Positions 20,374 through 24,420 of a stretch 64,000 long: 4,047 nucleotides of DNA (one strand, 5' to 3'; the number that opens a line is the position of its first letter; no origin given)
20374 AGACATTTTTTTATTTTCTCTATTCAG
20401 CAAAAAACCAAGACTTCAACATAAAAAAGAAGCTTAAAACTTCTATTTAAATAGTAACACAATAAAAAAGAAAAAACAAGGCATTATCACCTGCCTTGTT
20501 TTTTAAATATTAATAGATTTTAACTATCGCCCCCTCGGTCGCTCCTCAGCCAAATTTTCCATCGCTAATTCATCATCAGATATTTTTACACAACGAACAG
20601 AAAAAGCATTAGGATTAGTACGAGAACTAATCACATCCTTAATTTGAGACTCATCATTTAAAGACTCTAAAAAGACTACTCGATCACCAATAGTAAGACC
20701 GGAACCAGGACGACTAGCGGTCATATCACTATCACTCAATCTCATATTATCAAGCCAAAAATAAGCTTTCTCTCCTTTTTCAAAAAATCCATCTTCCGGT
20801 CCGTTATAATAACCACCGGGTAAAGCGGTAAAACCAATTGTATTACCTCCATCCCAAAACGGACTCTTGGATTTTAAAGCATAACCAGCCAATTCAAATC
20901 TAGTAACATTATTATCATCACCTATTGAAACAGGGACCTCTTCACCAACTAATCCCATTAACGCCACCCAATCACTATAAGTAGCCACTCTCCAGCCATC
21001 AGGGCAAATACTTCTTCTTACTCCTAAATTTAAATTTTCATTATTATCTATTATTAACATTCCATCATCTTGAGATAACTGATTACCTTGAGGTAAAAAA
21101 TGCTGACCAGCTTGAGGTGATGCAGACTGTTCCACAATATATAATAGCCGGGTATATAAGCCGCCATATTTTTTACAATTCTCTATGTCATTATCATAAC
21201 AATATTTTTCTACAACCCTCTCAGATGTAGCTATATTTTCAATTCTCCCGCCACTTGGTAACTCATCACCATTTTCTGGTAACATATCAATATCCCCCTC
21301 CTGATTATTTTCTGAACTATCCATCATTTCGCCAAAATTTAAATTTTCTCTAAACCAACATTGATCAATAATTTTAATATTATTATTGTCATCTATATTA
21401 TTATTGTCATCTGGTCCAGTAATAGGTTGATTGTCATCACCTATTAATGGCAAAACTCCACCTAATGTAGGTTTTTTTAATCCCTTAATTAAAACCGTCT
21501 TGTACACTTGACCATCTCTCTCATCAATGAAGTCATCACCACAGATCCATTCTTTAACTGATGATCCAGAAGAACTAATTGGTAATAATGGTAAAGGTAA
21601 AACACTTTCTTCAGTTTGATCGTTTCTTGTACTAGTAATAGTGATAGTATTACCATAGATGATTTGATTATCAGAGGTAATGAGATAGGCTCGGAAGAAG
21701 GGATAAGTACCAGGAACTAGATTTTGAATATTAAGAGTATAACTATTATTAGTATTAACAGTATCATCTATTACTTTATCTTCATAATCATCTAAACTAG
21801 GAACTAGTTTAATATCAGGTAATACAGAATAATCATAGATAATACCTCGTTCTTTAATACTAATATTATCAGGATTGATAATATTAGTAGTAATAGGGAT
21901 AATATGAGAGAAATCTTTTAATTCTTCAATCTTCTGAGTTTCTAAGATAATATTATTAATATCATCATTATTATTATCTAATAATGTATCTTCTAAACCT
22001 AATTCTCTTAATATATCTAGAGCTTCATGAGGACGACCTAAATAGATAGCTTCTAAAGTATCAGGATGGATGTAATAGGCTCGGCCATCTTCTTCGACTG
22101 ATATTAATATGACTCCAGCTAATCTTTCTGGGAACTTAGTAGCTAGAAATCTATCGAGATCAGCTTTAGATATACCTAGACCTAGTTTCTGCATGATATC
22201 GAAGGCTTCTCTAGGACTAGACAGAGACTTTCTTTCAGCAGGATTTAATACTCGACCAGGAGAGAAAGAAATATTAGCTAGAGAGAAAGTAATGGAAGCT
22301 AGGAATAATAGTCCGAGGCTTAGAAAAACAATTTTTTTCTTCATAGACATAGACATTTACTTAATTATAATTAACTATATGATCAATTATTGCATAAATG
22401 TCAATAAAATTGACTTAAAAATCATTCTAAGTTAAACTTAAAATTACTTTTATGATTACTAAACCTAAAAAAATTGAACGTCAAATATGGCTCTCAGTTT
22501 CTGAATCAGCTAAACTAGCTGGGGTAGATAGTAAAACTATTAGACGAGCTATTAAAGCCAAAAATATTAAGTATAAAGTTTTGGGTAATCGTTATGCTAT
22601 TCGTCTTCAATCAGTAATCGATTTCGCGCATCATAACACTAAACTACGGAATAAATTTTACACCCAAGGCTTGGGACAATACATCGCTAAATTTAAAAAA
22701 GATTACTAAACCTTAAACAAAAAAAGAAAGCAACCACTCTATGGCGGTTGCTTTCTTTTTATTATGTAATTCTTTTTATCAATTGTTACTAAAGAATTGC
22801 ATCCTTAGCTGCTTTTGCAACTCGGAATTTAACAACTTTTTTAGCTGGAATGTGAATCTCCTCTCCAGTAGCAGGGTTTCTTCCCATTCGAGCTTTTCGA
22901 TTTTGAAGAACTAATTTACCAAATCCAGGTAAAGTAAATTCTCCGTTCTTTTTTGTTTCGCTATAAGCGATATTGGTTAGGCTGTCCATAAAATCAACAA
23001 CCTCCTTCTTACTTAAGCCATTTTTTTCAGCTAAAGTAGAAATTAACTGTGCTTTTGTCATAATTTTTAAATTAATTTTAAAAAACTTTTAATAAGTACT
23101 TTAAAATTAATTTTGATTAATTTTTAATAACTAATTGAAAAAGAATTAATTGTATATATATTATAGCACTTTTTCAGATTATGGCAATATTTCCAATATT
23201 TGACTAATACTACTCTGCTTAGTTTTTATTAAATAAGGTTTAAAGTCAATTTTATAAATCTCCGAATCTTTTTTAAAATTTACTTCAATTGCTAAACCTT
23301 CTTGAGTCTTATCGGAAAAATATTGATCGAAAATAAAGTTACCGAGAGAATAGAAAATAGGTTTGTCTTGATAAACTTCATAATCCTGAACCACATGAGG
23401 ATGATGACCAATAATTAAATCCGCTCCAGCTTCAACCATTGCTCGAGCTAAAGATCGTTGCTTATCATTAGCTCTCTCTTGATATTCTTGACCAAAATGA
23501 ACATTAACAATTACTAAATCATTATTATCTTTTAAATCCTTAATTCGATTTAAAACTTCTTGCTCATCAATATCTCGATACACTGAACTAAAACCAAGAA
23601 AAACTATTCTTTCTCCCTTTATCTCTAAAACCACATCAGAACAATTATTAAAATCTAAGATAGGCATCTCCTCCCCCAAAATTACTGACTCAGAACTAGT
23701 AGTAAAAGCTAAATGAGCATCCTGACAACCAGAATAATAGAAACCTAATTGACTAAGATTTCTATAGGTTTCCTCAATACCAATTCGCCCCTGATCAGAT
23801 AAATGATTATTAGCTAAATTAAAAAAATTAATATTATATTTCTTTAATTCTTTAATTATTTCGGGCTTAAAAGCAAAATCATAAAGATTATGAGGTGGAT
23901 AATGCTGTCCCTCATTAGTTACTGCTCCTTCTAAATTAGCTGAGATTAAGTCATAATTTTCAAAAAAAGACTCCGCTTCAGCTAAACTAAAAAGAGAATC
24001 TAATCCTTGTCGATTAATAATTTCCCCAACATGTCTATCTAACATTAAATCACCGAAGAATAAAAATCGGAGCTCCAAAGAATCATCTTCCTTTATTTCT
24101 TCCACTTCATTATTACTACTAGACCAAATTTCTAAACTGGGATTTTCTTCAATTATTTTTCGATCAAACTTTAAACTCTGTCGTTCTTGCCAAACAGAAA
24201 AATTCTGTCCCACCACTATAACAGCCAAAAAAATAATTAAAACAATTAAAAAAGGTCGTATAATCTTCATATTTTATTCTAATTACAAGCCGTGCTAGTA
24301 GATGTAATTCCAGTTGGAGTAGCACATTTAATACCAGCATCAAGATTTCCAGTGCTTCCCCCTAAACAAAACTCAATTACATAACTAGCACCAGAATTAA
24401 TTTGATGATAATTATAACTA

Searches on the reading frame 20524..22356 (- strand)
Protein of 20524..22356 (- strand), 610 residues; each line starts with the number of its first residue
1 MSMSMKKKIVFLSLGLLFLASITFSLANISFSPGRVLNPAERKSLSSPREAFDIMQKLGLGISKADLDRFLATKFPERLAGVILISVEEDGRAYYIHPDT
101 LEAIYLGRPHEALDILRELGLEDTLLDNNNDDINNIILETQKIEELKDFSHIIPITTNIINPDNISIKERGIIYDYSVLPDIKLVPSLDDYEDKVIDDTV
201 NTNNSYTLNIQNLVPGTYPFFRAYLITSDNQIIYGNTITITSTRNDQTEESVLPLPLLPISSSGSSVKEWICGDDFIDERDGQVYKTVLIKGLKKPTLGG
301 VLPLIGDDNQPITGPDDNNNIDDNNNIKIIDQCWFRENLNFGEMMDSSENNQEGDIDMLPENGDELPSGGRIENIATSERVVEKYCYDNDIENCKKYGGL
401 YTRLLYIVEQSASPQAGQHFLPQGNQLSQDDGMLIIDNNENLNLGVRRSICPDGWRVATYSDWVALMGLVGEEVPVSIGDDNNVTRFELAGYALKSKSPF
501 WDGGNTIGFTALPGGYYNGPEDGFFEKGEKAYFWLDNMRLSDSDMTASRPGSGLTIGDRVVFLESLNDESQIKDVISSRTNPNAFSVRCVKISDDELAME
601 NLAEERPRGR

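Call 6: search_protein_families(library=pfam, proteins=[window:20524-22356:-], max_evalue=0.01)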
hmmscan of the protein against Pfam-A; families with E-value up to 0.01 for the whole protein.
window:20524-22356:- (610 aa): 1 family
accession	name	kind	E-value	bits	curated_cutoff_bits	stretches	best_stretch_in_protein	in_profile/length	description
PF09603.15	Fib_succ_major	-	3.6e-22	80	33.9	1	327-591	1-187/187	Fibrobacter succinogenes major domain (Fib_succ_major)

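Call 11: find_encoding_contigs(protein=window:20524-22356:-, flank=10000)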
Protein window:20524-22356:- (610 aa): no gene with exactly this product is on record in the collection.

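Call 13: find_encoding_contigs(protein=window:20524-22344:-, flank=10000)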
Protein window:20524-22344:- (606 aa): no gene with exactly this product is on record in the collection.

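Call 71: search_protein_families(library=ncbifam, proteins=[window:20524-22344:-], max_evalue=0.01)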
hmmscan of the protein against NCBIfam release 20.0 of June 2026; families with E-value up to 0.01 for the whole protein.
window:20524-22344:- (606 aa): 2 families
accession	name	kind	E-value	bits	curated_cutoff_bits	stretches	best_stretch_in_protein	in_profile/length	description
TIGR02145.1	Fib_succ_major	domain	1.1e-23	84.8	41.65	1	323-587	14-175/176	FISUMP domain-containing protein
NF049889.1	AlphArabdaseBT0360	equivalog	0.00057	18.5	600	1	124-245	24-136/639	arabinan endo-1,5-alpha-L-arabinosidase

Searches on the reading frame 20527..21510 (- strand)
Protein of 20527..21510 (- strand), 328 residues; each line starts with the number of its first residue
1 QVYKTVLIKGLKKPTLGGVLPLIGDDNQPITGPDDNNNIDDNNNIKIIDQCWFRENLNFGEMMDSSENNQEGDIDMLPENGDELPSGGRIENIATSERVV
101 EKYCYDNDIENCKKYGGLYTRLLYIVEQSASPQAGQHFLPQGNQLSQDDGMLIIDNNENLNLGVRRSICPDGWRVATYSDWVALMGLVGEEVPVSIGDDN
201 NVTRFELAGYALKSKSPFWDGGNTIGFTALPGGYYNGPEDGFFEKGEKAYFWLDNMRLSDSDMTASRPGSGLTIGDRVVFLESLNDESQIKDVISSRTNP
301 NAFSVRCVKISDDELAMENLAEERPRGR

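Call 72: find_homologous_proteins(query=window:20527-21510:-, max_evalue=1e-10)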
Query seq(328 aa) (328 aa): 12 proteins with E <= 1e-10 among 1917 candidates.
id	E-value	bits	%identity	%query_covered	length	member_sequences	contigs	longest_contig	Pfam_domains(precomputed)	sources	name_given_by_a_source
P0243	3.4e-154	531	96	75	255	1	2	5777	PF09603.16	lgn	-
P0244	2.1e-63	233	72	49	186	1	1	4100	PF09603.16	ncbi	-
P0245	1.4e-20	92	28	80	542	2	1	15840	PF09603.16,PF26707.1,PF07603.18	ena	-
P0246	8.0e-20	89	29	66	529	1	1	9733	PF09603.16,PF26707.1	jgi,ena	-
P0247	1.2e-14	72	30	58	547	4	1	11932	PF09603.16,PF26707.1,PF07603.18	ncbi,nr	ncbi:MAG: FISUMP domain-containing protein [Bacteroidales bacterium]|nr:FISUMP domain-containing pro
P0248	2.6e-14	71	29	81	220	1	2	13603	PF09603.16,PF26707.1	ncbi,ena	-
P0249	4.4e-14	71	30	64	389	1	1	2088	PF09603.16,PF26707.1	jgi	jgi:uncharacterized protein (TIGR02145 family)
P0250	2.2e-12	65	30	81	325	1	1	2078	PF09603.16,PF26707.1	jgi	jgi:uncharacterized protein (TIGR02145 family)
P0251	8.2e-12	63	29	81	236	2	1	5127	PF09603.16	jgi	-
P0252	3.5e-11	61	29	81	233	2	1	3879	PF09603.16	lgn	-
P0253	4.1e-11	61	31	62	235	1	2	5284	PF09603.16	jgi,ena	jgi:uncharacterized protein (TIGR02145 family)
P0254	6.2e-11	60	29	62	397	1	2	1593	PF09603.16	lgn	-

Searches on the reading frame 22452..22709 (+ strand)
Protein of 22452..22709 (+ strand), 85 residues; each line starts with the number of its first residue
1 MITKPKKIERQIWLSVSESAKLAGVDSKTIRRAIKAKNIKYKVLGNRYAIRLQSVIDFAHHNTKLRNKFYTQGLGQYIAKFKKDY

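Call 71: search_protein_families(library=ncbifam, proteins=[window:22452-22709:+], max_evalue=0.01)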
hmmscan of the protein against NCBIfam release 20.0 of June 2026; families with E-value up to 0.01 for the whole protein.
window:22452-22709:+ (85 aa): 2 families
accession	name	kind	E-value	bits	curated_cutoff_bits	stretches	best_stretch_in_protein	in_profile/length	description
TIGR01764.1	excise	domain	1.5e-05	25.3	28.8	1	13-59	1-47/49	excisionase family DNA-binding protein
NF040990.2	MamR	equivalog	9.4e-05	22.6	100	1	5-58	35-88/91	magnetosome protein MamR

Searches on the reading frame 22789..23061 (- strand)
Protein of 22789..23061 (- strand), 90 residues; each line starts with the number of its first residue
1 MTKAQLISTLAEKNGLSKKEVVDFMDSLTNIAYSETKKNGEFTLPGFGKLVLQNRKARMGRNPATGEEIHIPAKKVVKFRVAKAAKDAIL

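Call 6: search_protein_families(library=pfam, proteins=[window:22789-23061:-], max_evalue=0.01)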
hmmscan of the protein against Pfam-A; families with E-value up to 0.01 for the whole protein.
window:22789-23061:- (90 aa): 3 families
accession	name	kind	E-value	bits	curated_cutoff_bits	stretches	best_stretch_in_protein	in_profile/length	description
PF00216.26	Bac_DNA_binding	-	2.5e-29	101.8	22.4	1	1-89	1-89/90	Bacterial DNA-binding protein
PF18289.6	HU-CCDC81_euk_2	-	0.00028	21.3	26.1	1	8-59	8-61/75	CCDC81 eukaryotic HU domain 2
PF18175.6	HU-CCDC81_bac_2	-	0.003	17.9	35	1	6-54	3-51/70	CCDC81-like prokaryotic HU domain 2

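Call 39: find_encoding_contigs(protein=window:22789-23061:-, flank=10000, max_places=10)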
Protein window:22789-23061:- (90 aa): 23 contigs read that carry it; 10 places shown.
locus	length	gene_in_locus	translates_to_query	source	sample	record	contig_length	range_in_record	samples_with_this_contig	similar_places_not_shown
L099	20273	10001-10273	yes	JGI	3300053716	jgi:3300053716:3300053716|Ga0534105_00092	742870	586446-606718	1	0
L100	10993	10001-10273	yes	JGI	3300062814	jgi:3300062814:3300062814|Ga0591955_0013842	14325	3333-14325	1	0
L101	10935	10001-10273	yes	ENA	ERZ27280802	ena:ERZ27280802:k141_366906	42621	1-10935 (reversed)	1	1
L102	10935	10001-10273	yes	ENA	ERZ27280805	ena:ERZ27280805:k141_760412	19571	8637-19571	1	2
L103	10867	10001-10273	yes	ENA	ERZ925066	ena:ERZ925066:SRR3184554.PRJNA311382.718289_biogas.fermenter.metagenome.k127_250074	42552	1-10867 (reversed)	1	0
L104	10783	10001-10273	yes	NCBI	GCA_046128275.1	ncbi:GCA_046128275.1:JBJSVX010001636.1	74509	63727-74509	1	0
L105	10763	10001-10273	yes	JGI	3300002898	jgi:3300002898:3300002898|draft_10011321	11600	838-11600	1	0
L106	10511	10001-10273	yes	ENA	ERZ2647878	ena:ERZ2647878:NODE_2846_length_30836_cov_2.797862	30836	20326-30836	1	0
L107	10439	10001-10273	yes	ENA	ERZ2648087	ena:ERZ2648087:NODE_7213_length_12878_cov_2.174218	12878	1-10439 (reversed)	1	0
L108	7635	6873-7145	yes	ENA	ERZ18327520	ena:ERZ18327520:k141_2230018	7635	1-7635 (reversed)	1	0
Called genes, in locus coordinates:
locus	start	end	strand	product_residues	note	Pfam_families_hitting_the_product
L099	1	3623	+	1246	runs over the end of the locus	-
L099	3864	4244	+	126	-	-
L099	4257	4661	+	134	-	PF04024:PspC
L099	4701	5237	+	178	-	PF00383:dCMP_cyt_deam_1, PF14437:MafB19-deam (weak)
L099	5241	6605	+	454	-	PF00753:Lactamase_B, PF23023:Anti-Pycsar_Apyc1 (weak), PF12706:Lactamase_B_2 (weak), PF16661:Lactamase_B_6, PF10996:Beta-Casp, PF07521:RMMBL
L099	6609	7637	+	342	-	PF01594:AI-2E_transport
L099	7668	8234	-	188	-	-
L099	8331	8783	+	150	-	PF07963:N_methyl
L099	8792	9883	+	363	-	PF09587:PGA_cap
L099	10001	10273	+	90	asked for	PF00216:Bac_DNA_binding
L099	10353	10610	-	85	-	PF12728:HTH_17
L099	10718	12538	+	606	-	-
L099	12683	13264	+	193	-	PF04542:Sigma70_r2, PF08281:Sigma70_r4_2, PF04545:Sigma70_r4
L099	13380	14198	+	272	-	-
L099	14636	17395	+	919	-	-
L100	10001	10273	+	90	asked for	PF00216:Bac_DNA_binding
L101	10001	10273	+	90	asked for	PF00216:Bac_DNA_binding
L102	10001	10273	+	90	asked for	PF00216:Bac_DNA_binding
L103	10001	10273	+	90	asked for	PF00216:Bac_DNA_binding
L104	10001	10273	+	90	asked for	PF00216:Bac_DNA_binding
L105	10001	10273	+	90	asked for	PF00216:Bac_DNA_binding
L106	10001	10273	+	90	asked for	PF00216:Bac_DNA_binding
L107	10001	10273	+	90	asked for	PF00216:Bac_DNA_binding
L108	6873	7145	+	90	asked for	PF00216:Bac_DNA_binding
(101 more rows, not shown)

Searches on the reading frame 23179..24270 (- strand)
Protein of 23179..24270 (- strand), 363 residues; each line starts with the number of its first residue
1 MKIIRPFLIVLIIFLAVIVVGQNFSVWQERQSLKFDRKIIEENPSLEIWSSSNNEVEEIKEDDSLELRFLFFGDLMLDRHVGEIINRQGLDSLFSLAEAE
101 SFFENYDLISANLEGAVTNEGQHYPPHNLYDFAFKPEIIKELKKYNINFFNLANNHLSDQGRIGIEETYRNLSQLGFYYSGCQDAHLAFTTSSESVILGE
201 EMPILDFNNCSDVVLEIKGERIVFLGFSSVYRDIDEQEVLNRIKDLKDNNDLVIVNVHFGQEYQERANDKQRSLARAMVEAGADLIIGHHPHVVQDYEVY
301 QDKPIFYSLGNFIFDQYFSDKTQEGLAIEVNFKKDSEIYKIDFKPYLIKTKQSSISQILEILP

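Call 6: search_protein_families(library=pfam, proteins=[window:23179-24270:-], max_evalue=0.01)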
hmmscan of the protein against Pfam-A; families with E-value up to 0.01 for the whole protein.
window:23179-24270:- (363 aa): 1 family
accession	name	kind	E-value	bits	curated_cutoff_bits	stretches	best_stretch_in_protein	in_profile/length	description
PF09587.15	PGA_cap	-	3.6e-59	200.8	27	1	69-316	2-255/255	Bacterial capsule synthesis protein PGA_cap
